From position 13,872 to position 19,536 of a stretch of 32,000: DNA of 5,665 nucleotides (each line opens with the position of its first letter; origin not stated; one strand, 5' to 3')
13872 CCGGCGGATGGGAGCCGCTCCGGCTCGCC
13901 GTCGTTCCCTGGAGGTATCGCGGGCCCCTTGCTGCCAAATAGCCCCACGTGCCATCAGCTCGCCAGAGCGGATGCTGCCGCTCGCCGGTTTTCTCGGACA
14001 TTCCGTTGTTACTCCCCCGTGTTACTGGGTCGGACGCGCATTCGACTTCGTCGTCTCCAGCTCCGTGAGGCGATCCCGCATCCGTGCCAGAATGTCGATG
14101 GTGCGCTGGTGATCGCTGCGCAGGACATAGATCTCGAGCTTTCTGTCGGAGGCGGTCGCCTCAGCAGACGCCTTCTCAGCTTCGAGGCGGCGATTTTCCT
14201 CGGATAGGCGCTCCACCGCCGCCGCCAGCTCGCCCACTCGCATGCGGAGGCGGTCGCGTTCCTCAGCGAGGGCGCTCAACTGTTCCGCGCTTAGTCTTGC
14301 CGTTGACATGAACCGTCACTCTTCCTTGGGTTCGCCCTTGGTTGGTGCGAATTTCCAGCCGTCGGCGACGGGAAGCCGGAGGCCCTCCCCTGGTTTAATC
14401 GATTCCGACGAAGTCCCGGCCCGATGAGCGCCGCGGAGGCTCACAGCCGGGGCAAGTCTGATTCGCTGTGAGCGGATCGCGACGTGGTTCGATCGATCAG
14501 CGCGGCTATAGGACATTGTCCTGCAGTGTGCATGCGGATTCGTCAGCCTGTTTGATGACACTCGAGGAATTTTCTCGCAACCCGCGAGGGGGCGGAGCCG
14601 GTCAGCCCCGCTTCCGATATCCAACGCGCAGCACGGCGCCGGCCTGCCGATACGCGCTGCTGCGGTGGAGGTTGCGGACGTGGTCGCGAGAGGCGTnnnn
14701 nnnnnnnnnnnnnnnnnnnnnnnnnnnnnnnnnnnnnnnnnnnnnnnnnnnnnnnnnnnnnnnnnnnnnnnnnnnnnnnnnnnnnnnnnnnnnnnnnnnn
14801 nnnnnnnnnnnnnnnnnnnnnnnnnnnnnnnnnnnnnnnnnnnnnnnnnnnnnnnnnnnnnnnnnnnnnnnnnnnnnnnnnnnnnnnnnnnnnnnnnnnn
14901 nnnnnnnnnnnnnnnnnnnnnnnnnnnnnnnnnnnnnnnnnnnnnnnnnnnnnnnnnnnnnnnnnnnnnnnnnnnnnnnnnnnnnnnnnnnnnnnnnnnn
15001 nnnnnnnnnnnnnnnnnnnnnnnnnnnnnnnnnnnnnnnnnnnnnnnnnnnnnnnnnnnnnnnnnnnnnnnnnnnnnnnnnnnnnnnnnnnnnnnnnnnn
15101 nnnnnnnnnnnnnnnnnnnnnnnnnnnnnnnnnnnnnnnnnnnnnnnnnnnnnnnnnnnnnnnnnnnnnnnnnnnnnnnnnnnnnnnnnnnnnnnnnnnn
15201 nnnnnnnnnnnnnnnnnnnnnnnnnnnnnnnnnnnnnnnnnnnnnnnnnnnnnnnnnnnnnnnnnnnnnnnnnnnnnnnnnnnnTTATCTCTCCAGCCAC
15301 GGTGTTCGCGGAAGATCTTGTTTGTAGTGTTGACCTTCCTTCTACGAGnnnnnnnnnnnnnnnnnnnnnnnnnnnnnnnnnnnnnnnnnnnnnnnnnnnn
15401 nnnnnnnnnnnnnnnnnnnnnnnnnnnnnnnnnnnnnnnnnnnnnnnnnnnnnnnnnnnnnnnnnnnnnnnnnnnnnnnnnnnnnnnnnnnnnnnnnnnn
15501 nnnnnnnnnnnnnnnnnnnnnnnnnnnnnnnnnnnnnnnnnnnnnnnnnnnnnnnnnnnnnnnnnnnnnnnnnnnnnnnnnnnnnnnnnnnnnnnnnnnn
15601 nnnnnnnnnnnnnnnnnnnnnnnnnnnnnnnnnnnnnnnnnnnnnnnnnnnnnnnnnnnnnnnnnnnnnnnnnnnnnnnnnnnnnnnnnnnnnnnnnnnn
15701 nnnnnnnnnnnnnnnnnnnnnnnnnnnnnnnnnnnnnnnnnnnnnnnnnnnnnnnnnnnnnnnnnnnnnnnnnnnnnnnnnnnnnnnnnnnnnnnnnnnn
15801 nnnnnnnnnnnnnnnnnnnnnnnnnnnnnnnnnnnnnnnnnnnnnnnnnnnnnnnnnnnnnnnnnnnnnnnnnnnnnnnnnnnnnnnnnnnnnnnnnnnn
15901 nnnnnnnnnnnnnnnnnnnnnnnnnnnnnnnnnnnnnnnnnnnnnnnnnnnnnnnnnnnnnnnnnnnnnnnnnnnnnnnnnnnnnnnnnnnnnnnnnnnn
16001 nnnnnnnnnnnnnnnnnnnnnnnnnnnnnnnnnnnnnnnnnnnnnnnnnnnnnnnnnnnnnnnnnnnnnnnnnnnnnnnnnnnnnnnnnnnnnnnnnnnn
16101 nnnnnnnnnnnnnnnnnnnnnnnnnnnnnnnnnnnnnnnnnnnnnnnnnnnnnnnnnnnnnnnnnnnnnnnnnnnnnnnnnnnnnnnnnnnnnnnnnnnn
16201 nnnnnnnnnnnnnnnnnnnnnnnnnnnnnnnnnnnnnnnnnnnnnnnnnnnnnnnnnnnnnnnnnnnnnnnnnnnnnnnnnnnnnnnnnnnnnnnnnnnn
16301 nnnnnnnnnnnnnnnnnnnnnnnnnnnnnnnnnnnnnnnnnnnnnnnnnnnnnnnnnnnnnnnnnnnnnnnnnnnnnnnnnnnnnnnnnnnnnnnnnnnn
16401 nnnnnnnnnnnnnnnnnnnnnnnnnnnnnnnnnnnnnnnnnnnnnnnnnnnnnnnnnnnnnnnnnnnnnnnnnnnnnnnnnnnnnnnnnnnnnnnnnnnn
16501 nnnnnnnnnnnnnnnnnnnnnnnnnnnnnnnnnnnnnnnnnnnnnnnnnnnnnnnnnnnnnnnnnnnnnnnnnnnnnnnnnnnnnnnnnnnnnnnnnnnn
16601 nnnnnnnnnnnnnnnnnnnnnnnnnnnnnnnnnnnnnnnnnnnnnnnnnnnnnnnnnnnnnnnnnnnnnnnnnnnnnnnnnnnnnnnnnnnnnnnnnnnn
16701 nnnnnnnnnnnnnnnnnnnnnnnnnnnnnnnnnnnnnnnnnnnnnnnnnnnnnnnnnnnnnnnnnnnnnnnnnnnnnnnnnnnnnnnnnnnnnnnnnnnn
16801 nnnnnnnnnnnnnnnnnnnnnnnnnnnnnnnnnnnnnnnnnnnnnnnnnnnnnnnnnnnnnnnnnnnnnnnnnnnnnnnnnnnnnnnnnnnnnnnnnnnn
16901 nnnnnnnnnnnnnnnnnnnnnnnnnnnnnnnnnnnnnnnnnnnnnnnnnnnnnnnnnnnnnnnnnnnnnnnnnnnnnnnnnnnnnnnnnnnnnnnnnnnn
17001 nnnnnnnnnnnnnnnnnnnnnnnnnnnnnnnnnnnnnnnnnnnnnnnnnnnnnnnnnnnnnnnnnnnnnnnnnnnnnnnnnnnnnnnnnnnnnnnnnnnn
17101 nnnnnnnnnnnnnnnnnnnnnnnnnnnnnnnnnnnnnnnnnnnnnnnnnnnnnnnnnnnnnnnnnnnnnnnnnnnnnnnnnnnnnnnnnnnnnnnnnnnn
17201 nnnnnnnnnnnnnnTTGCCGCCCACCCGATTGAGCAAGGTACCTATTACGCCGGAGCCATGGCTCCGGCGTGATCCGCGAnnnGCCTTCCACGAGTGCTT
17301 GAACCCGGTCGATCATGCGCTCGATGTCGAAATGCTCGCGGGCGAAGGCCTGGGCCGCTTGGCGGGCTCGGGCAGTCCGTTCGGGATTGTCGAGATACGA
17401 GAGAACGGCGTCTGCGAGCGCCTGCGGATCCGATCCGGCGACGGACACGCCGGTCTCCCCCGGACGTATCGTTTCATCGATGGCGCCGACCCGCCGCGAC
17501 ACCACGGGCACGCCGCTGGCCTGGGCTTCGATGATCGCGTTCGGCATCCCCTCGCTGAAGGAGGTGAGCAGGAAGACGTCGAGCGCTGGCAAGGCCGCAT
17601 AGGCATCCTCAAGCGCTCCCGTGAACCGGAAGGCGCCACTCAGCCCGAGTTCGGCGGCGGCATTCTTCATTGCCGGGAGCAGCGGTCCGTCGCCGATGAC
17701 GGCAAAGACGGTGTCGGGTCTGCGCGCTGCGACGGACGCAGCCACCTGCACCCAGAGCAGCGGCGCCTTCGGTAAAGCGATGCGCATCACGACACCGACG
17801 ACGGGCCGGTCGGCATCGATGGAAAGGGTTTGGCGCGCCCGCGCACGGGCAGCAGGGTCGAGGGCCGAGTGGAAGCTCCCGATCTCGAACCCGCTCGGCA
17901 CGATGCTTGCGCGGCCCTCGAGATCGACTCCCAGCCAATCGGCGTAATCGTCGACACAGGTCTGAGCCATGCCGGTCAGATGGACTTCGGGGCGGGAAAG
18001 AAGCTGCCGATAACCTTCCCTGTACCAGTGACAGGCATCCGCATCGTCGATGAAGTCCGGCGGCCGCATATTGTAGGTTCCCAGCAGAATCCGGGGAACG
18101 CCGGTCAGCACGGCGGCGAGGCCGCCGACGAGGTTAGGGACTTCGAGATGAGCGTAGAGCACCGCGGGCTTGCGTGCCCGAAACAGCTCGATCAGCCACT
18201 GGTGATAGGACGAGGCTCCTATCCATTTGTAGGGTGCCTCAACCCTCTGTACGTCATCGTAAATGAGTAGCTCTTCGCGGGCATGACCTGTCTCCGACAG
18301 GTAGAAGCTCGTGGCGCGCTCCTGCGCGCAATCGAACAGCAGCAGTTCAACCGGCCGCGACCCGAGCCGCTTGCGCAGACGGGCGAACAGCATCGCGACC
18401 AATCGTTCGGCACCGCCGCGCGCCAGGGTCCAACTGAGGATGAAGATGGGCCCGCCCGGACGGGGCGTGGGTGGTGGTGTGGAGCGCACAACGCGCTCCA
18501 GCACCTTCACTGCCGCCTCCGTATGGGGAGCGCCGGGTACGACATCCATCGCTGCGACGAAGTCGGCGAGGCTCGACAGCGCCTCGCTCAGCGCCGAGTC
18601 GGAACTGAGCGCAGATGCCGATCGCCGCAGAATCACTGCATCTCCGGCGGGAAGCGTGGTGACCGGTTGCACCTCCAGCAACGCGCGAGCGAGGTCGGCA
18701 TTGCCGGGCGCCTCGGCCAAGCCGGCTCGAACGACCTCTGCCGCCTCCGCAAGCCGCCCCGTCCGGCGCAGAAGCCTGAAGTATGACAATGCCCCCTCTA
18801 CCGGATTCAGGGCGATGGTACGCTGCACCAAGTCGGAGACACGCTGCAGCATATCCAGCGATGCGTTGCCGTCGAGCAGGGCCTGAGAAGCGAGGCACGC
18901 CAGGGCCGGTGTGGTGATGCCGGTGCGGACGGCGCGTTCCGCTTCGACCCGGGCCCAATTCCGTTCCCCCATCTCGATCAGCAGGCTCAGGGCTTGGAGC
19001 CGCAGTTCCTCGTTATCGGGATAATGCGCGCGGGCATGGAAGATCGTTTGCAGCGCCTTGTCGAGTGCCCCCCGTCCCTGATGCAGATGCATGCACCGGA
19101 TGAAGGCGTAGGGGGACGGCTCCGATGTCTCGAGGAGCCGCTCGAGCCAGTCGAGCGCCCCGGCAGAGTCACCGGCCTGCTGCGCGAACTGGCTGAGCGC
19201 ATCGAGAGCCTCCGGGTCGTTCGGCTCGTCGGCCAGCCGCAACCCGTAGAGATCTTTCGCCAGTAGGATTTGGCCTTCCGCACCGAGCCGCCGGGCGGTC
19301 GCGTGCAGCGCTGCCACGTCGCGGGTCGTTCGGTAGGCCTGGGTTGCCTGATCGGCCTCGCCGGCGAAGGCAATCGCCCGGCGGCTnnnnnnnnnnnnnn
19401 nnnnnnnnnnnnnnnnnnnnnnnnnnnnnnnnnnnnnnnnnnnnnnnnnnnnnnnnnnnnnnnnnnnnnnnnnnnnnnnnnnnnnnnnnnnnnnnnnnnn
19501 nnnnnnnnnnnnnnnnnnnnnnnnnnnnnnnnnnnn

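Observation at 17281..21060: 1259-aa GT2-GT2-TPR-GT4 fusion with three catalytic modules around a central helical repeat array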

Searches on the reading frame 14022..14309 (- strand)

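Call 54: search_protein_families(library=pfam, proteins=[window:14022-14309:-], max_evalue=1)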
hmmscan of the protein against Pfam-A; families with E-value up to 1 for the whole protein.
window:14022-14309:- (95 aa): 23 families
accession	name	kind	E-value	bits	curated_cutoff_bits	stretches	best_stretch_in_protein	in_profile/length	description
PF06005.17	ZapB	-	0.0036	18.2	31.5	1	9-49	18-58/71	Cell division protein ZapB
PF08961.15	NRBF2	-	0.0085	16.1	36.8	1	19-60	91-132/200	Nuclear receptor-binding factor 2, autophagy regulator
PF00992.25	Troponin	-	0.0091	16.7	26.2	1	9-65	36-93/134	Troponin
PF11544.13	Spc42p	-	0.0098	16.2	25.6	1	10-52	13-55/75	Spindle pole body component Spc42p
PF25450.1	Rab11-FIP3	-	0.011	16.5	31.9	1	8-55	60-107/125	Rab11-FIP3-like domain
PF11932.13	DUF3450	-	0.013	15.3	32.6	1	3-84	31-112/241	Protein of unknown function (DUF3450)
PF01166.23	TSC22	-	0.018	15.7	30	1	13-45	11-43/57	TSC-22/dip/bun family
PF04899.17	MbeD_MobD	-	0.018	15.6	21.6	1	15-42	41-68/70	MbeD/MobD like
PF20492.3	ERM_helical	-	0.032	14.7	40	1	3-85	35-117/120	Ezrin/radixin/moesin, alpha-helical domain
PF02183.23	HALZ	-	0.037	14.6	28.1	1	19-45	8-34/43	Homeobox associated leucine zipper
PF07200.18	Mod_r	-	0.043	14.2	30.1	1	6-88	3-84/146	Modifier of rudimentary (Mod(r)) protein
PF16471.10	JIP_LZII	-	0.073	13.7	30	0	17-46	27-56/71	JNK-interacting protein leucine zipper II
PF23267.1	ENOX1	-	0.073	13.6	27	1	8-94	8-93/110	ENOX1-like domain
PF11559.13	ADIP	-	0.074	13.6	34.3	1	8-87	51-130/151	Afadin- and alpha -actinin-Binding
PF06156.18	YabA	-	0.078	14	30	1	9-51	8-50/103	Initiation control protein YabA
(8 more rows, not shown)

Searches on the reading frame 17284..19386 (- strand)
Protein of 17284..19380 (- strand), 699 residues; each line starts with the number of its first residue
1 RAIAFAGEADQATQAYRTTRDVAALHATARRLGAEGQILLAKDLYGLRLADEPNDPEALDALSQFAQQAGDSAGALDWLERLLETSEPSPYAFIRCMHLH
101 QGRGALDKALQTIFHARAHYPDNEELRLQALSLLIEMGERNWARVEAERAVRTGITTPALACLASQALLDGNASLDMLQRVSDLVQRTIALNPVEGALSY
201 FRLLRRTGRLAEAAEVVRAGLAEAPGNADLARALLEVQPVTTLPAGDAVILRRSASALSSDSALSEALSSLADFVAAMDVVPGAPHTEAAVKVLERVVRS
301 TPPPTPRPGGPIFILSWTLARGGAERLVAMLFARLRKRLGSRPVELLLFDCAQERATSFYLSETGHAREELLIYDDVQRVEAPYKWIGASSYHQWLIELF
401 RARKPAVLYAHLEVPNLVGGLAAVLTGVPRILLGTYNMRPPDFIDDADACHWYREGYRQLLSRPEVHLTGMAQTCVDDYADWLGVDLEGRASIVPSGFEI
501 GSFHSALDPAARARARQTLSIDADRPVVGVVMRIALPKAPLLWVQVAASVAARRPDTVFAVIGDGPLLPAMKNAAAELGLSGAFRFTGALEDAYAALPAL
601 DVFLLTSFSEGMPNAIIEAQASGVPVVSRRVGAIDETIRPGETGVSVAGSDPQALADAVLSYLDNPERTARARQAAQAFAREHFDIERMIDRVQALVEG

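Call 19: find_homologous_proteins(query=window:17284-19380:-, max_evalue=0.00001)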
Query seq(699 aa) (699 aa): 13 proteins with E <= 0.00001 among 8000 candidates.
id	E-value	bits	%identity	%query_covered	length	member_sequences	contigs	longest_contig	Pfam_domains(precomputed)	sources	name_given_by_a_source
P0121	1.5e-223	762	53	99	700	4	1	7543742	PF00534.27,PF13428.13,PF13692.13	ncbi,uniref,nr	ncbi:glycosyltransferase [Azospirillum sp. TSH64]|uniref:glycosyltransferase n=1 Tax=Azospirillum sp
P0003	5.3e-220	750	54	100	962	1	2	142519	PF14559.13,PF00534.27,PF00535.33,PF13692.13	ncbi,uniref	ncbi:glycosyltransferase [Azospirillum sp. ST 5-10]|uniref:glycosyltransferase n=1 Tax=unclassified 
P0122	1.6e-20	91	27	27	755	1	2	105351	PF00534.27,PF13579.13,PF13524.13,PF13439.13,PF20706.4,PF13692.13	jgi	jgi:glycosyltransferase involved in cell wall biosynthesis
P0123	7.8e-20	89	39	20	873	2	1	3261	PF00534.27,PF13524.13,PF13439.13,PF20706.4,PF13692.13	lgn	-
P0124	1.4e-17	82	36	24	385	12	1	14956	PF00534.27,PF13579.13,PF13524.13,PF13439.13,PF20706.4,PF13692.13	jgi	jgi:sugar transferase (PEP-CTERM/EpsH1 system associated)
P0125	2.1e-16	78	37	24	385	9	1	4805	PF00534.27,PF13579.13,PF13524.13,PF13439.13,PF20706.4,PF13692.13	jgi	jgi:sugar transferase (PEP-CTERM/EpsH1 system associated)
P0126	8.7e-15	72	37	20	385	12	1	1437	PF00534.27,PF13579.13,PF13524.13,PF13439.13,PF20706.4,PF13692.13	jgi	jgi:sugar transferase (PEP-CTERM/EpsH1 system associated)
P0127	3.8e-13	67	27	46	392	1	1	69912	PF00534.27,PF13477.13,PF13579.13,PF13524.13,PF13439.13,PF13692.13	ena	-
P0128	4.6e-13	67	27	46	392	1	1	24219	PF00534.27,PF13477.13,PF13579.13,PF13524.13,PF13439.13,PF13692.13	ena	-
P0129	4.4e-12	63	34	27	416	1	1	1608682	PF00534.27,PF13579.13,PF13524.13,PF13439.13,PF20706.4,PF13692.13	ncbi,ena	-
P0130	1.3e-10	58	39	15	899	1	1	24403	PF00534.27,PF13439.13,PF20706.4,PF13692.13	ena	-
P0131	2.4e-8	51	37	13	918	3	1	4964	PF00534.27,PF13524.13,PF13439.13,PF20706.4,PF13692.13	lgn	-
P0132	1.9e-6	45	34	19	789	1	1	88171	PF00534.27,PF13692.13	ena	-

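Call 22: find_encoding_contigs(protein=P0121, flank=10000, max_places=2)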
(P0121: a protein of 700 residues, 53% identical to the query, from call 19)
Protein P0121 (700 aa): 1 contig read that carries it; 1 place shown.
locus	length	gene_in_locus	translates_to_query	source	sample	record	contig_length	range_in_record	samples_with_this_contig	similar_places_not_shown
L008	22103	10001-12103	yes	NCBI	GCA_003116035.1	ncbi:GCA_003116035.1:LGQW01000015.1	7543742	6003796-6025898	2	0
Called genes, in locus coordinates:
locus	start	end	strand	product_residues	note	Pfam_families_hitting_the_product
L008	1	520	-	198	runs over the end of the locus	PF08241:Methyltransf_11, PF13649:Methyltransf_25 (weak)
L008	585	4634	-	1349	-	PF00535:Glycos_transf_2, PF13641:Glyco_tranf_2_3, PF13439:Glyco_transf_4 (weak), PF13692:Glyco_trans_1_4, PF07538:ChW (faint)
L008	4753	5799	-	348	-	PF00353:HemolysinCabind (faint)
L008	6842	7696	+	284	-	PF01370:Epimerase, PF04321:RmlD_sub_bind, PF16363:GDP_Man_Dehyd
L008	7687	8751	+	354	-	PF01073:3Beta_HSD, PF01370:Epimerase, PF02719:Polysacc_synt_2, PF04321:RmlD_sub_bind, PF07993:NAD_binding_4, PF08659:KR (weak), PF13460:NAD_binding_10 (faint), PF16363:GDP_Man_Dehyd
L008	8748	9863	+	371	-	PF02350:Epimerase_2, PF13579:Glyco_trans_4_4 (faint)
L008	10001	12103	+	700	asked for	PF13428:TPR_14 (faint), PF00534:Glycos_transf_1, PF13692:Glyco_trans_1_4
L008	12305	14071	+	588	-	PF13489:Methyltransf_23, PF08241:Methyltransf_11, PF08242:Methyltransf_12, PF13649:Methyltransf_25, PF13847:Methyltransf_31 (faint)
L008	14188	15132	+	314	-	PF05045:RgpF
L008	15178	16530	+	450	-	PF00005:ABC_tran, PF14524:Wzt_C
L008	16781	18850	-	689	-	PF13424:TPR_12, PF13432:TPR_16, PF13414:TPR_11 (weak), PF14559:TPR_19, PF00515:TPR_1 (weak), PF07719:TPR_2 (weak), PF13428:TPR_14 (weak), PF13844:Glyco_transf_41, +9 more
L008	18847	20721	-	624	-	PF13432:TPR_16 (weak), PF14559:TPR_19 (weak), PF23914:TPR_CcmH_CycH (weak), PF14559:TPR_19 (weak), PF13432:TPR_16, PF00515:TPR_1 (weak), PF07719:TPR_2 (weak), PF13414:TPR_11, +10 more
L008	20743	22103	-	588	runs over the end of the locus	PF08479:POTRA_2 (weak), PF03865:ShlB, PF01103:Omp85 (weak)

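Call 34: predict_structure(alignment_id=A2)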
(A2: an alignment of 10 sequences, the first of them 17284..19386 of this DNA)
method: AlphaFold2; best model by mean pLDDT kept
length: 701 residues; sequences in the alignment: 10
mean_pLDDT: 86.0   pTM: 0.64
mean pLDDT of the five models: 86.0, 85.1, 83.8, 82.7, 82.6
residues with pLDDT >= 90: 353; 70-90: 273; 50-70: 65; < 50: 10
segments of 3 or more residues with pLDDT < 50: 358-360, 536-539
pLDDT, mean of each block of 10 residues (from residue 1): 84 93 94 94 95 93 95 93 91 94 91 93 92 93 92 91 94 89 89 89 88 87 83 81 69 79 74 77 64 79 87 90 71 89 89 54 66 74 61 82 95 86 92 84 69 85 92 88 88 90 89 94 93 65 89 96 81 92 92 83 89 72 94 83 90 93 96 95 91 92 83
secondary structure, 60 per line:
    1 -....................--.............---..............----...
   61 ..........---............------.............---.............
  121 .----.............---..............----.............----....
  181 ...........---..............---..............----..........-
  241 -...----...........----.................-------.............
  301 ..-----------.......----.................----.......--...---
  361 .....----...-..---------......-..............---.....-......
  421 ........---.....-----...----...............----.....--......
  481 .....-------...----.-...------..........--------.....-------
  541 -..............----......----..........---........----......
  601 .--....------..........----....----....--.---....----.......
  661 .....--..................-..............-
elements in order (helices of 4 or more, strands of 3 or more residues): H2-21 H24-36 H40-53 H58-70 H74-85 H92-104 H108-121 H126-138 H142-155 H160-172 H177-191 H195-208 H212-225 H230-239 H249-259 H264-280 H288-302 E314-320 H325-341 E346-352 H361-365 H385-390 H392-405 E409-413 H415-428 E432-436 H449-463 E468-472 H475-485 E493-495 H511-520 E529-533 H542-555 E560-565 H570-579 E586-590 H595-601 E604-607 H614-623 E628-631 H636-639 E646-649 H654-665 H668-685 H688-700

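Call 41: fold_search(model_id=the predicted structure, library=pdb)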
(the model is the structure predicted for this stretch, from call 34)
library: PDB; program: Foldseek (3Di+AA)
matches with E <= 10: 1809; with E <= 0.001: 499
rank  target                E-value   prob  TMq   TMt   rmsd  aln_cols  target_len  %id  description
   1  3c4q_B                6.6e-16  1.00  0.47  0.81   3.4       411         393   22  Structure of the retaining glycosyltransferase MshA : The first step in mycothiol biosynthesis. Organism : Corynebacte (released 2008-04-01)
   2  3c48_B                2.1e-15  1.00  0.29  0.49  11.5       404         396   22  Structure of the retaining glycosyltransferase MshA: The first step in mycothiol biosynthesis. Organism: Corynebacteri (released 2008-03-25)
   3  8dtg_A                5.6e-15  1.00  0.39  0.35  15.0       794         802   11  Cryo-EM structure of Arabidopsis SPY alternative conformation 1 (released 2023-03-08)
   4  3c4q_A                6.3e-15  1.00  0.48  0.83   3.3       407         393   22  Structure of the retaining glycosyltransferase MshA : The first step in mycothiol biosynthesis. Organism : Corynebacte (released 2008-04-01)
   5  8dtf_A                7.1e-15  1.00  0.42  0.38  15.5       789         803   11  Cryo-EM structure of the full length Arabidopsis SPY with complete TPRs (released 2023-03-08)
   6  8dth_B                9.9e-15  1.00  0.39  0.39  13.7       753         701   12  Cryo-EM structure of Arabidopsis SPY alternative conformation 2 (released 2023-03-08)
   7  8dth_A                1.1e-14  1.00  0.41  0.40  14.3       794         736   12  Cryo-EM structure of Arabidopsis SPY alternative conformation 2 (released 2023-03-08)
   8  7y4i_B                1.2e-14  1.00  0.43  0.38  14.8       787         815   12  Crystal structure of SPINDLY in complex with GDP (released 2022-12-07)
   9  7y4i_A                1.3e-14  1.00  0.40  0.36  14.7       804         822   12  Crystal structure of SPINDLY in complex with GDP (released 2022-12-07)
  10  3c48_A                1.4e-14  1.00  0.29  0.48  11.6       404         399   22  Structure of the retaining glycosyltransferase MshA: The first step in mycothiol biosynthesis. Organism: Corynebacteri (released 2008-03-25)
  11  6tvp_B                2.2e-14  1.00  0.43  0.72   4.9       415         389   20  Structure of Mycobacterium smegmatis alpha-maltose-1-phosphate synthase GlgM (released 2020-04-22)
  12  6d9t                  2.6e-14  1.00  0.46  0.82   4.4       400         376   18  BshA from Staphylococcus aureus complexed with UDP (released 2019-05-08)
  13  8dtg_B                4.2e-14  1.00  0.40  0.38  14.7       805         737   11  Cryo-EM structure of Arabidopsis SPY alternative conformation 1 (released 2023-03-08)
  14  3oka_A                6.6e-14  1.00  0.44  0.78   4.6       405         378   20  Crystal structure of Corynebacterium glutamicum PimB' in complex with GDP-Man (triclinic crystal form) (released 2010-09-15)
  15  4xsp_A                1.1e-13  1.00  0.46  0.85   3.7       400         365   19  Crystal structure of Anabaena Alr3699/HepE in complex with UDP (released 2016-01-13)
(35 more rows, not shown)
